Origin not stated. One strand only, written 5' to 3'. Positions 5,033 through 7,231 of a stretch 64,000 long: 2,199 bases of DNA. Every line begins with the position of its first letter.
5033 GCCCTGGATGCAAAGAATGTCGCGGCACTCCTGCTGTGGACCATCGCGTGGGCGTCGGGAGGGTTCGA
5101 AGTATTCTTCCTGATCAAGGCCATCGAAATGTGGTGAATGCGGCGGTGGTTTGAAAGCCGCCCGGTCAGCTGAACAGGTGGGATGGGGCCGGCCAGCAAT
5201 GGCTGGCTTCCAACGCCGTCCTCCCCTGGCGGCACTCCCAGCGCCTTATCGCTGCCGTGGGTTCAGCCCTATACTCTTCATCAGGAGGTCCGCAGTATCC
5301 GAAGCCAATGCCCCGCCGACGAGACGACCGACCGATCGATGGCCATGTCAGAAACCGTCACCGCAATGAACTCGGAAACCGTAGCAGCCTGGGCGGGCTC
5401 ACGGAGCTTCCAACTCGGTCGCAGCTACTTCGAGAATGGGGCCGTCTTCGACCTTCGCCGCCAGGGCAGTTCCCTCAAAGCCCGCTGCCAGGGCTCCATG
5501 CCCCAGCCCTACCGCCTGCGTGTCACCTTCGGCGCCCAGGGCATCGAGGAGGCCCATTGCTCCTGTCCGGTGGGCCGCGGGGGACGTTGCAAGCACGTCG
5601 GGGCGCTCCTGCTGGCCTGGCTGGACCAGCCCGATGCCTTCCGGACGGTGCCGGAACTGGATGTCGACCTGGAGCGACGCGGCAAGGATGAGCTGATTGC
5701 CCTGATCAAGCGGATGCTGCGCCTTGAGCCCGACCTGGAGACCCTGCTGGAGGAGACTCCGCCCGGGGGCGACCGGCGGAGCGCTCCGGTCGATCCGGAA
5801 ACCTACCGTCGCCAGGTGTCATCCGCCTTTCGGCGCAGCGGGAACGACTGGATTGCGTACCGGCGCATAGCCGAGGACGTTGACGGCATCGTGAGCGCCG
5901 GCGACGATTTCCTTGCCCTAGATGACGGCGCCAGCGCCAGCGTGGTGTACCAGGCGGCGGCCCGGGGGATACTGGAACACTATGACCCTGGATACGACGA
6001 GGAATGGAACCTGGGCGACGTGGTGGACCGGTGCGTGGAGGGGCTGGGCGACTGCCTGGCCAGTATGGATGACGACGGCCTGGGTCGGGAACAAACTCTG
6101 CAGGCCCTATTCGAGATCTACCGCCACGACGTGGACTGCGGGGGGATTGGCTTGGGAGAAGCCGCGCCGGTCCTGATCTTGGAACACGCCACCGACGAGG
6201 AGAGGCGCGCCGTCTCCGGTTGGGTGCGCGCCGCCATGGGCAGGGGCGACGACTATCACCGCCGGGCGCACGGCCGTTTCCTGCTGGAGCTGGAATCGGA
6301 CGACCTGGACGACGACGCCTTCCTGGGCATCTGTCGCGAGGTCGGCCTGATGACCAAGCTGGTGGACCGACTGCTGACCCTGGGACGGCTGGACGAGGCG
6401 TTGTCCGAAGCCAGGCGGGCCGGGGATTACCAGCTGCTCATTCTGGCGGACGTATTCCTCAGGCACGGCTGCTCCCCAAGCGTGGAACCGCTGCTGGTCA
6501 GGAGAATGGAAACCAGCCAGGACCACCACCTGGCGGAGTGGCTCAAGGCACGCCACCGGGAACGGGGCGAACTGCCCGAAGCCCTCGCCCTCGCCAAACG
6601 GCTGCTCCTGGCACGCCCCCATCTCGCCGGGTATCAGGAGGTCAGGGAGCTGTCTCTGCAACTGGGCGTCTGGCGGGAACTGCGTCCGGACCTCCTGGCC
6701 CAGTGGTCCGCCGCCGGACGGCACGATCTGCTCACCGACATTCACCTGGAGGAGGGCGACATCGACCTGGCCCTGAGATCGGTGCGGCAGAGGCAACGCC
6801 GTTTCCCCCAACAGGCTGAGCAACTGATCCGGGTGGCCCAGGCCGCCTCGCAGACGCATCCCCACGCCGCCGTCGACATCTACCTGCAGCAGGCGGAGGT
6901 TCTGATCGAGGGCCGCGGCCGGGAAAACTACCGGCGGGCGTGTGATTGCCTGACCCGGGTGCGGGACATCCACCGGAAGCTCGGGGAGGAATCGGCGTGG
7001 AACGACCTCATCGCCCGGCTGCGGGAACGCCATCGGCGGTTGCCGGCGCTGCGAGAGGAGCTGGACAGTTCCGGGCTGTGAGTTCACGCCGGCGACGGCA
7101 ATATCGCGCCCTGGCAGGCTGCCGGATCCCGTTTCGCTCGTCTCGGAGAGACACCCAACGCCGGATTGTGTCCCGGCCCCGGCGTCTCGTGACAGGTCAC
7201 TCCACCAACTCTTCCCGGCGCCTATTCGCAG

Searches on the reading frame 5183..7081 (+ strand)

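Call 52: search_protein_families(library=pfam, proteins=[window:5183-7081:+], max_evalue=0.01)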
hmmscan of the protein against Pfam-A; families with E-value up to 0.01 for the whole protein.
window:5183-7081:+ (632 aa): 2 families
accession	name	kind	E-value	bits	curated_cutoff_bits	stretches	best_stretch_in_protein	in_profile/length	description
PF04434.22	SWIM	-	2.7e-06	27.2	19.6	1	113-146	2-37/38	SWIM zinc finger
PF08785.16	Ku_PK_bind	-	0.0047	17.6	25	1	560-617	19-77/120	Ku C terminal domain like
